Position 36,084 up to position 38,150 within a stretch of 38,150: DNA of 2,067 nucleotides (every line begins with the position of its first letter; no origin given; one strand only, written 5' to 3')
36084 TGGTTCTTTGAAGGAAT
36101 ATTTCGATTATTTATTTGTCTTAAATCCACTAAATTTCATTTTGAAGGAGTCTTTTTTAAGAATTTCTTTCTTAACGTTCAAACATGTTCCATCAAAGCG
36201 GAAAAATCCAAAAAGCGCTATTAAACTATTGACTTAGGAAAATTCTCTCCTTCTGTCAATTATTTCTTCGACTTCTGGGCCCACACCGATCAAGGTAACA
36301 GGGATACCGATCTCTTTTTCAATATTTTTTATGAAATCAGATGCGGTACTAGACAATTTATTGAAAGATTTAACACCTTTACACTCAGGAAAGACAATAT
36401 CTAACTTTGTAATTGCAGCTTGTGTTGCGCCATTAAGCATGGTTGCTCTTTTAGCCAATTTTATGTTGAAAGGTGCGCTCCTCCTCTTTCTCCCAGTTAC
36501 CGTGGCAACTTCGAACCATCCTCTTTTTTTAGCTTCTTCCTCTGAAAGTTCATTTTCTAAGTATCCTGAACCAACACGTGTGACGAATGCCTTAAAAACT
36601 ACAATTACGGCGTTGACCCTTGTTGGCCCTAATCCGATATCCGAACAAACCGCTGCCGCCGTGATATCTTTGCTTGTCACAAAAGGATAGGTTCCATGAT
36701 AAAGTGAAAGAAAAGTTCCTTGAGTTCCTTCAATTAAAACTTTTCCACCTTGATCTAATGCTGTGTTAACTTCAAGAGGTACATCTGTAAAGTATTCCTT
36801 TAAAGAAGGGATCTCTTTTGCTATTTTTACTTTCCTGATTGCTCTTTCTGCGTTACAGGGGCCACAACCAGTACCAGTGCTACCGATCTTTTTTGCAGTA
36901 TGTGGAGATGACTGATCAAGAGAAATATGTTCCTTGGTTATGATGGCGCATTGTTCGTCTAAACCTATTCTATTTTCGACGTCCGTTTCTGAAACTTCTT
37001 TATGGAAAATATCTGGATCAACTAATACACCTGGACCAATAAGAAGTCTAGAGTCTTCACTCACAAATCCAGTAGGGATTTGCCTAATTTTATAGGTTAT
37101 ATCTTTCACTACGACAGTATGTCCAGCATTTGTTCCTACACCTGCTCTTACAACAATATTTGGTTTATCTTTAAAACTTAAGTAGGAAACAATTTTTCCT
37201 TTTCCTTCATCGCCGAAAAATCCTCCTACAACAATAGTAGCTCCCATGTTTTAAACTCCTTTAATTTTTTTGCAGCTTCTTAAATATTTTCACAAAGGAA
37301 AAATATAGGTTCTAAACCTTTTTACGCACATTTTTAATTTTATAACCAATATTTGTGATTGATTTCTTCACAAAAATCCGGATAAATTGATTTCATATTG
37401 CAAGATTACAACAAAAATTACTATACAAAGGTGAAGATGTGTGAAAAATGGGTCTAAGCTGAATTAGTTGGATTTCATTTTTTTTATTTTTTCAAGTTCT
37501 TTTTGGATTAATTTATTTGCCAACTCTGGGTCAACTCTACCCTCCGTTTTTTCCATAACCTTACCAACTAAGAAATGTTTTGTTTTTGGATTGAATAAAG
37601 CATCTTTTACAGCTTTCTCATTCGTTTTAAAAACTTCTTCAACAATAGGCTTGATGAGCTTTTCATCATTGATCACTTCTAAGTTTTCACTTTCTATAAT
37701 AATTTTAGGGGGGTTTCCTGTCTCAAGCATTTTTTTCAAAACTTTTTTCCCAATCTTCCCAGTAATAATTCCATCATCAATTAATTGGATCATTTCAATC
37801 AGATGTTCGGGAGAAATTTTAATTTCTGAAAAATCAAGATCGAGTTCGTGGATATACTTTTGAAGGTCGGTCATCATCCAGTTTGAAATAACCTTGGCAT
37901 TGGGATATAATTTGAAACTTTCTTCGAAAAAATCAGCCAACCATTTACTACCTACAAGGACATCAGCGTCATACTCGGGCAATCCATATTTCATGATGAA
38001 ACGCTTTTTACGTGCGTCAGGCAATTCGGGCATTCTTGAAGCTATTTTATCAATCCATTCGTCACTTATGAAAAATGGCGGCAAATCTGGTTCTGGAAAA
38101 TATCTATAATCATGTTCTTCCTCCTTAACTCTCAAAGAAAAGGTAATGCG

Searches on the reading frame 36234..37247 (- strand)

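Call 78: search_protein_families(library=pfam, proteins=[window:36234-37247:-], max_evalue=0.0001)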
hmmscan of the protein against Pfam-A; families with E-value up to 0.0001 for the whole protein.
window:36234-37247:- (337 aa): 1 family
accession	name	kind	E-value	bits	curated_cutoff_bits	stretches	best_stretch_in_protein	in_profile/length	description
PF00709.27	Adenylsucc_synt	-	3.5e-78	263.6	27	3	147-285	189-329/416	Adenylosuccinate synthetase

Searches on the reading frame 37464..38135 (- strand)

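Call 78: search_protein_families(library=pfam, proteins=[window:37464-38135:-], max_evalue=0.0001)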
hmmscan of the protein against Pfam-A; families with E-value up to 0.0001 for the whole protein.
window:37464-38135:- (223 aa): 2 families
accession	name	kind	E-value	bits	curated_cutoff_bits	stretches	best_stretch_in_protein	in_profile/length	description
PF02637.23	GatB_Yqey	-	1.8e-43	148.4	27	1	68-214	1-148/148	GatB domain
PF02934.20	GatB_N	-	1.3e-07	31.5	23.4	1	1-29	249-277/277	GatB/GatE catalytic domain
